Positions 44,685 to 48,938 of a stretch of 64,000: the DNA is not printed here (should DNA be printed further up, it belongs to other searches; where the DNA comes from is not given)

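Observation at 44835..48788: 1317-aa decahaem mosaic: Cys-rich cytoplasmic-looking head, single TM, two haem blocks separated by ~600 aa of repeats and a FecR-like segment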

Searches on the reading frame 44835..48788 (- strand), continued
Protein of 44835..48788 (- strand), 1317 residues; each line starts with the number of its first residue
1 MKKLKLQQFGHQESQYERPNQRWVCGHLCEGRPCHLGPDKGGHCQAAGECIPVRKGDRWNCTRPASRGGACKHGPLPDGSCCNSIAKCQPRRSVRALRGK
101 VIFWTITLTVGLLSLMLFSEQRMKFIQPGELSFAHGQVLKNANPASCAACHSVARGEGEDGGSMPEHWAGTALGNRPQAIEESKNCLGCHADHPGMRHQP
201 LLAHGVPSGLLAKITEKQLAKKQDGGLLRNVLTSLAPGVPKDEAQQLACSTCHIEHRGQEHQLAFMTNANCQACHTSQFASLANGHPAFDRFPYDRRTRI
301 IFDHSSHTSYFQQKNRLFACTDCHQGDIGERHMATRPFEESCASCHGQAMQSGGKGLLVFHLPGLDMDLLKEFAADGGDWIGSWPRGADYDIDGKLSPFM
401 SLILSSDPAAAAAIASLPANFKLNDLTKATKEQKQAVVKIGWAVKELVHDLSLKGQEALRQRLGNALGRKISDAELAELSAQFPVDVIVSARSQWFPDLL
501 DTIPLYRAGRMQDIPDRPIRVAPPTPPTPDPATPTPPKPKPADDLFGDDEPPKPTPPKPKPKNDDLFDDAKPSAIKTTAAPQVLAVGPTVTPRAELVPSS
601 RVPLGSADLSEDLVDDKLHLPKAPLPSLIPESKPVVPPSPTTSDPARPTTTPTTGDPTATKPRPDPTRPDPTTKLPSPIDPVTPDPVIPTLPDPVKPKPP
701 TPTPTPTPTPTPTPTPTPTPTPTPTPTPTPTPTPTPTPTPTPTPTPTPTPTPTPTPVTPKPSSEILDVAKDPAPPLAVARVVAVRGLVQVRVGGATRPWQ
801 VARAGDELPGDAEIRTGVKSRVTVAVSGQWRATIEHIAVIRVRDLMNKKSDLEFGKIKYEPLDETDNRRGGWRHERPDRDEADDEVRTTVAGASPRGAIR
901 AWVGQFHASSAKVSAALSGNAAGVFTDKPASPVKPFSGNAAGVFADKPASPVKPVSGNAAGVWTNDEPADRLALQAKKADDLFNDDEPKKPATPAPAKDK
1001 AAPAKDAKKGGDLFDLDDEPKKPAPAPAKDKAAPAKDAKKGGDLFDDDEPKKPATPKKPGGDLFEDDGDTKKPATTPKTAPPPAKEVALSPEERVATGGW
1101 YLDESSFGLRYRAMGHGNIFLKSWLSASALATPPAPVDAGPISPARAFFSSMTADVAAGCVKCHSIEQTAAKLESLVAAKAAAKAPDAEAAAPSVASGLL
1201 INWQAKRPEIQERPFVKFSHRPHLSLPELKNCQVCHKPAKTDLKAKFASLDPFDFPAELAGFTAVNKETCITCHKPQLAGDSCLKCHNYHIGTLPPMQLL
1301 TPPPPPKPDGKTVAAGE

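Call 28: find_related_loci(query=A1, collection=genome_contigs, flank=10000)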
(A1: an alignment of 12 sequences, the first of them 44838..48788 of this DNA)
Query A1 (1317 aa) in genome_contigs; peptide patterns used: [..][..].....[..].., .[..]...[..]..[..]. (x = any residue, [..] = any of these).
364 stretches matched a pattern; 311 encode a relative of the query (tblastn E <= 1e-3); the best 80 are kept; 80 distinct loci.
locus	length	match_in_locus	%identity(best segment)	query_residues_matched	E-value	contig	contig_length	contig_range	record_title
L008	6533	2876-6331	57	3-1291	0e+0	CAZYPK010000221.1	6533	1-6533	MAG TPA_asm: uncultured Phycisphaeraceae bacterium isolate SRP344714_co2_493 genome assembly, contig: NODE_31074_length_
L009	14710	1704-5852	51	2-1317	7e-168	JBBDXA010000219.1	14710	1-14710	MAG: Phycisphaeraceae bacterium isolate LejiaD_62_11 Lejia_D_6457_length_14710_cov_6, whole genome shotgun sequence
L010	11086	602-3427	45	3-1304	3e-152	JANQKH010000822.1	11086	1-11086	MAG: Phycisphaeraceae bacterium isolate PL25a_bin.150 k99_2843885, whole genome shotgun sequence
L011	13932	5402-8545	45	4-1293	5e-132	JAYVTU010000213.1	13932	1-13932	MAG: Planctomycetota bacterium isolate GL74_UP_metabat_107_sub GL74_UP_metabat_107_sub_212, whole genome shotgun sequenc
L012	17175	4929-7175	43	5-1294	4e-111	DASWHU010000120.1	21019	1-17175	MAG TPA_asm: Alphaproteobacteria bacterium isolate SMAG_U2850 k141_2276110, whole genome shotgun sequence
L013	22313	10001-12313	38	6-1301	7e-107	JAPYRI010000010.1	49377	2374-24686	MAG: Alphaproteobacteria bacterium isolate PW3.metabat2.129_sub PW3_1015_length_49377_cov_8.849337, whole genome shotgun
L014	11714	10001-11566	40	4-512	1e-106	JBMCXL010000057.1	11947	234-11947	MAG: Phycisphaeraceae bacterium isolate D5M12_4 NODE_2325_length_11947_cov_6.885133, whole genome shotgun sequence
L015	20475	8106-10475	38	5-1294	1e-103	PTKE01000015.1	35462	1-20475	MAG: Alphaproteobacteria bacterium MarineAlpha9_Bin6 CFH36_15, whole genome shotgun sequence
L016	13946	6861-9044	40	6-1297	1e-103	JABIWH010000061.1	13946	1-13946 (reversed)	MAG: Rhodospirillaceae bacterium isolate SI072_bin90 k141_2032032, whole genome shotgun sequence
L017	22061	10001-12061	41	7-1294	1e-100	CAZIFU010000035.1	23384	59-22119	MAG TPA_asm: uncultured Verrucomicrobiota bacterium isolate binchicken_co165_100 genome assembly, contig: k141_1137980,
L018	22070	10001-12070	39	14-1310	2e-99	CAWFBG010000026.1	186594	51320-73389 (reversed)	MAG: uncultured Planctomycetaceae bacterium isolate MFD09286.bin.1.1 genome assembly, contig: contig_62441, whole genome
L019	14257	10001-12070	39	4-1296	5e-99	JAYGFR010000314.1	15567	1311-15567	MAG: Nitrospinota bacterium isolate OC6_4000m_MAG_328 OC6_4000m_contig_991257, whole genome shotgun sequence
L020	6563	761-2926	38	5-1299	3e-99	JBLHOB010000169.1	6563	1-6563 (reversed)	MAG: Myxococcota bacterium isolate 3300055726_23 Ga0535650_0023001, whole genome shotgun sequence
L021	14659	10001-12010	40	6-1298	7e-99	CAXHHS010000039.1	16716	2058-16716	MAG TPA_asm: uncultured bacterium isolate SRR12479933_metabat2_5 genome assembly, contig: ERZ4874384.233, whole genome s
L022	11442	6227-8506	35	5-1309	1e-98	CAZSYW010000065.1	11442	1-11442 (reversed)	MAG TPA_asm: uncultured Rhodospirillaceae bacterium isolate SRP077602_co4_31 genome assembly, contig: NODE_10469_length_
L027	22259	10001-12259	39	12-1290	2e-96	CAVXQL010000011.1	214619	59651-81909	MAG: uncultured Verrucomicrobiae bacterium isolate MFD00822.bin.1.167 genome assembly, contig: contig_76012, whole genom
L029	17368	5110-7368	37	6-1290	2e-95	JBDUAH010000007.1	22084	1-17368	MAG: Chthoniobacterales bacterium isolate cluster4_bin.187 NODE_4042_length_22084_cov_6.704208, whole genome shotgun seq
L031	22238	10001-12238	39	12-1290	3e-95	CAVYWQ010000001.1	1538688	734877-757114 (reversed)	MAG: uncultured Verrucomicrobiae bacterium isolate MFD04944.bin.1.79 genome assembly, contig: contig_24534, whole genome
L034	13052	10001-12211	37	14-1290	2e-94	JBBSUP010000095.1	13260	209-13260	MAG: Chthoniobacterales bacterium isolate SVL2_sbin.49 SVL2_sbin.49_k141_698377_length_13260_cov_23.0549, whole genome s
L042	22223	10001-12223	38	13-1317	1e-92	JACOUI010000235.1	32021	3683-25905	MAG: Planctomycetia bacterium isolate NC_groundwater_66_Pr7_S-0.65um_66_19 FFV18_Sp65_scaffold_586135, whole genome shot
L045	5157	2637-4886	38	16-1290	1e-92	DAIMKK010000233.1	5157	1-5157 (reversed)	MAG TPA_asm: Pseudolabrys sp. isolate CTOTU41490 NODE_19995_length_5157_cov_3.875735, whole genome shotgun sequence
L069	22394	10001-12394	36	1-1295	1e-86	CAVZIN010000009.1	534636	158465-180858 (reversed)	MAG: uncultured Alphaproteobacteria bacterium isolate MFD02416.bin.1.340 genome assembly, contig: contig_27715, whole ge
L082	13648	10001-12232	37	12-1290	1e-84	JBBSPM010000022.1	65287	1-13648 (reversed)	MAG: Chthoniobacterales bacterium isolate LS6_sbin.56 LS6_sbin.56_K_278716_L_65287_cov_35.5512, whole genome shotgun seq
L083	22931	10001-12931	36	4-1295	1e-84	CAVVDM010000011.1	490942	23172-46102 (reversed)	MAG: uncultured Alphaproteobacteria bacterium isolate MFD02416.bin.2.219 genome assembly, contig: contig_28744, whole ge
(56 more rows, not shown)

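Call 39: find_encoding_contigs(protein=P0105, flank=8000, max_places=1)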
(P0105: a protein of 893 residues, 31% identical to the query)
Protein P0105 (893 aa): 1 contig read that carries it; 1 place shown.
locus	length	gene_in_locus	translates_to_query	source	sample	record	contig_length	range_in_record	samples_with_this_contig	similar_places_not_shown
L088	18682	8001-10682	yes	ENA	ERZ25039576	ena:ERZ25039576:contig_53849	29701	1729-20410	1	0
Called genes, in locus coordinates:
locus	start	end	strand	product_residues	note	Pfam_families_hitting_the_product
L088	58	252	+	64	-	-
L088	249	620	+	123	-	-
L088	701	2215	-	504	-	-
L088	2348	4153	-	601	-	PF22113:Mtrc-MtrF_II-IV_dom (faint), PF03264:Cytochrom_NNT (faint), PF14522:Cytochrome_C7 (faint), PF14537:Cytochrom_c3_2 (faint), PF13435:Cytochrome_C554 (weak)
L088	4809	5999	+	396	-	PF00111:Fer2, PF13510:Fer2_4 (faint), PF00970:FAD_binding_6, PF00175:NAD_binding_1 (weak)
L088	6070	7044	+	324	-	PF13435:Cytochrome_C554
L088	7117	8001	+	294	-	PF01292:Ni_hydr_CYTB (faint), PF14358:DUF4405 (faint)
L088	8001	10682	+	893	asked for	PF22113:Mtrc-MtrF_II-IV_dom (faint), PF09699:Paired_CXXCH_1 (faint), PF14522:Cytochrome_C7 (faint), PF14537:Cytochrom_c3_2 (faint)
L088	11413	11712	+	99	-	-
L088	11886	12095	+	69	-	-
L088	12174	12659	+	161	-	PF01641:SelR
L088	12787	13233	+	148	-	PF01243:PNPOx_N, PF16242:Pyrid_ox_like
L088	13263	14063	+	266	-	PF05988:DUF899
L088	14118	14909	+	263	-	PF09948:PpoB2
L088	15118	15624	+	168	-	-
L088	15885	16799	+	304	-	PF00070:Pyr_redox (faint), PF00890:FAD_binding_2 (weak), PF01134:GIDA (faint), PF03486:HI0933_like (faint), PF05834:Lycopene_cycl (faint), PF07992:Pyr_redox_2, PF13738:Pyr_redox_3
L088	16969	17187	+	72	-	-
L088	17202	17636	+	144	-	PF03928:HbpS-like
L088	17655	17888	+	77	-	PF07992:Pyr_redox_2 (weak), PF00890:FAD_binding_2, PF01266:DAO (weak)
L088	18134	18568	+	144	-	PF07992:Pyr_redox_2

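Call 40: find_encoding_contigs(protein=P0104, flank=8000, max_places=1)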
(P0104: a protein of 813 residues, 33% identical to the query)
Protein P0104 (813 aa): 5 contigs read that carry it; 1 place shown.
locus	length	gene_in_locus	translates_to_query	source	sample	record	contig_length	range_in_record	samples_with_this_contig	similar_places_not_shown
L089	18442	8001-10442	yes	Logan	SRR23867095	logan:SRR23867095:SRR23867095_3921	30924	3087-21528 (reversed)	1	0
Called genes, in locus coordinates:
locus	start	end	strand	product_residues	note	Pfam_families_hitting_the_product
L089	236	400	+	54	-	-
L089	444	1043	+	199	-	PF04264:YceI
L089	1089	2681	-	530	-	-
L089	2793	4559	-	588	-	PF14537:Cytochrom_c3_2 (faint), PF03264:Cytochrom_NNT (faint), PF13435:Cytochrome_C554 (weak), PF14522:Cytochrome_C7 (faint)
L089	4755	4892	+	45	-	-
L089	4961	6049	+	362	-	PF00111:Fer2, PF13510:Fer2_4 (weak), PF00175:NAD_binding_1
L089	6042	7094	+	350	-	PF13435:Cytochrome_C554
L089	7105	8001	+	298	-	-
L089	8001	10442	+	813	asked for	PF22113:Mtrc-MtrF_II-IV_dom (faint), PF14522:Cytochrome_C7 (faint), PF14537:Cytochrom_c3_2 (faint)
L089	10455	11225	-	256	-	PF13938:DUF4213, PF04016:DUF364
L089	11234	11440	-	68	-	PF03459:TOBE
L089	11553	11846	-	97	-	PF05187:Fer4_ETF_QO (weak)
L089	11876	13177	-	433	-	PF00890:FAD_binding_2 (weak), PF01134:GIDA (faint), PF01494:FAD_binding_3 (weak), PF03486:HI0933_like (weak), PF12831:FAD_oxidored (weak), PF01266:DAO (weak), PF21162:ETFQO_UQ-bd (weak), PF26311:ETF-QO_FixC_C, +1 more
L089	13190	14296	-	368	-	PF01012:ETF, PF00766:ETF_alpha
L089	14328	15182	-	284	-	PF01012:ETF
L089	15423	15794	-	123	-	PF03206:NifW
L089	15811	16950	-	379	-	PF00682:HMGL-like, PF22617:HCS_D2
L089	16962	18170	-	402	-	PF00266:Aminotran_5, PF01212:Beta_elim_lyase (faint), PF01041:DegT_DnrJ_EryC1 (faint)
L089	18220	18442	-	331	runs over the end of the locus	PF01592:NifU_N, PF04324:Fer2_BFD, PF01106:NifU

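Call 41: find_encoding_contigs(protein=P0086, flank=8000, max_places=1)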
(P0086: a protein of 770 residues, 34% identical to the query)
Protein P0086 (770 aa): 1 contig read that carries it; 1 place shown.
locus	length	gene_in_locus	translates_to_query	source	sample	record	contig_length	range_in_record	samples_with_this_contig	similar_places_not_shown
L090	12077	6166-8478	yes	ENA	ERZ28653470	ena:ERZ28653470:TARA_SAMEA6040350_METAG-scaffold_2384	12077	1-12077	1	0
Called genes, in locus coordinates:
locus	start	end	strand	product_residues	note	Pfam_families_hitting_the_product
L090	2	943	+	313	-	?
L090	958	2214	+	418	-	PF00175:NAD_binding_1, PF00111:Fer2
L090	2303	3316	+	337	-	PF13435:Cytochrome_C554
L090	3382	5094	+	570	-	PF00027:cNMP_binding (faint), PF13484:Fer4_16 (faint), PF13187:Fer4_9 (weak), PF12838:Fer4_7 (weak), PF13247:Fer4_11 (weak), PF12837:Fer4_6 (weak), PF13237:Fer4_10, PF00037:Fer4 (weak), +1 more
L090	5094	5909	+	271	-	-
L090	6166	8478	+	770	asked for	PF09699:Paired_CXXCH_1 (faint), PF14522:Cytochrome_C7 (faint), PF22113:Mtrc-MtrF_II-IV_dom (faint)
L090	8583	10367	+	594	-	PF03264:Cytochrom_NNT (faint), PF22113:Mtrc-MtrF_II-IV_dom (faint), PF13435:Cytochrome_C554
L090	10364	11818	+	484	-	-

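Call 43: predict_structure(alignment_id=A3)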
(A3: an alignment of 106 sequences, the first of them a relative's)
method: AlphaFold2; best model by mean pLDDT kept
length: 735 residues; sequences in the alignment: 106
mean_pLDDT: 86.0   pTM: 0.73
mean pLDDT of the five models: 86.0, 85.1, 84.4, 82.9, 82.4
residues with pLDDT >= 90: 412; 70-90: 216; 50-70: 85; < 50: 22
segments of 3 or more residues with pLDDT < 50: 1-3, 10-18, 719-721, 732-735
pLDDT, mean of each block of 10 residues (from residue 1): 50 47 75 75 86 81 87 79 86 86 93 93 74 84 89 85 83 86 90 92 92 76 76 84 87 85 90 91 78 93 87 77 92 94 92 89 98 97 96 98 98 97 98 98 96 98 96 95 96 93 60 54 60 76 95 96 98 96 97 94 97 94 91 87 89 95 93 93 94 94 78 53 56 45
secondary structure, 60 per line:
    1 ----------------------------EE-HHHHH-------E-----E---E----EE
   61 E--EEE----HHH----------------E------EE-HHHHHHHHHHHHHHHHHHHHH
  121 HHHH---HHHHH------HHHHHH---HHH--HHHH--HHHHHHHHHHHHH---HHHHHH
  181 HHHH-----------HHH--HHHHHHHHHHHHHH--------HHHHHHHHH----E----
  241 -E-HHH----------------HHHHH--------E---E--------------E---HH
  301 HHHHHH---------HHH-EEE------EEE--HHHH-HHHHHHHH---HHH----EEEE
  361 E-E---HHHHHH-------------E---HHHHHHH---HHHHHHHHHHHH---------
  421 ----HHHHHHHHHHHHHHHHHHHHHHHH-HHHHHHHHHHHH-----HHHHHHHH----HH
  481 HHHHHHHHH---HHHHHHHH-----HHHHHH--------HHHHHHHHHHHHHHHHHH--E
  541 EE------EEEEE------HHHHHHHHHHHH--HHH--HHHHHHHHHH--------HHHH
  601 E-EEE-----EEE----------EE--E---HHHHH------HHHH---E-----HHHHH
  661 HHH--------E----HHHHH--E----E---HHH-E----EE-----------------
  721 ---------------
elements in order (helices of 4 or more, strands of 3 or more residues): H32-36 E59-61 E64-66 H100-124 H128-132 H139-144 H153-156 H159-171 H175-184 H201-214 H223-231 H263-267 H299-306 E320-322 E329-331 H334-337 H339-346 E357-361 H367-372 H390-396 H400-411 H425-448 H450-461 H467-474 H479-489 H493-500 H506-511 H520-537 E540-542 E549-553 H560-571 H579-588 H597-600 E603-605 E611-613 H632-636 H643-646 H656-663 H677-681
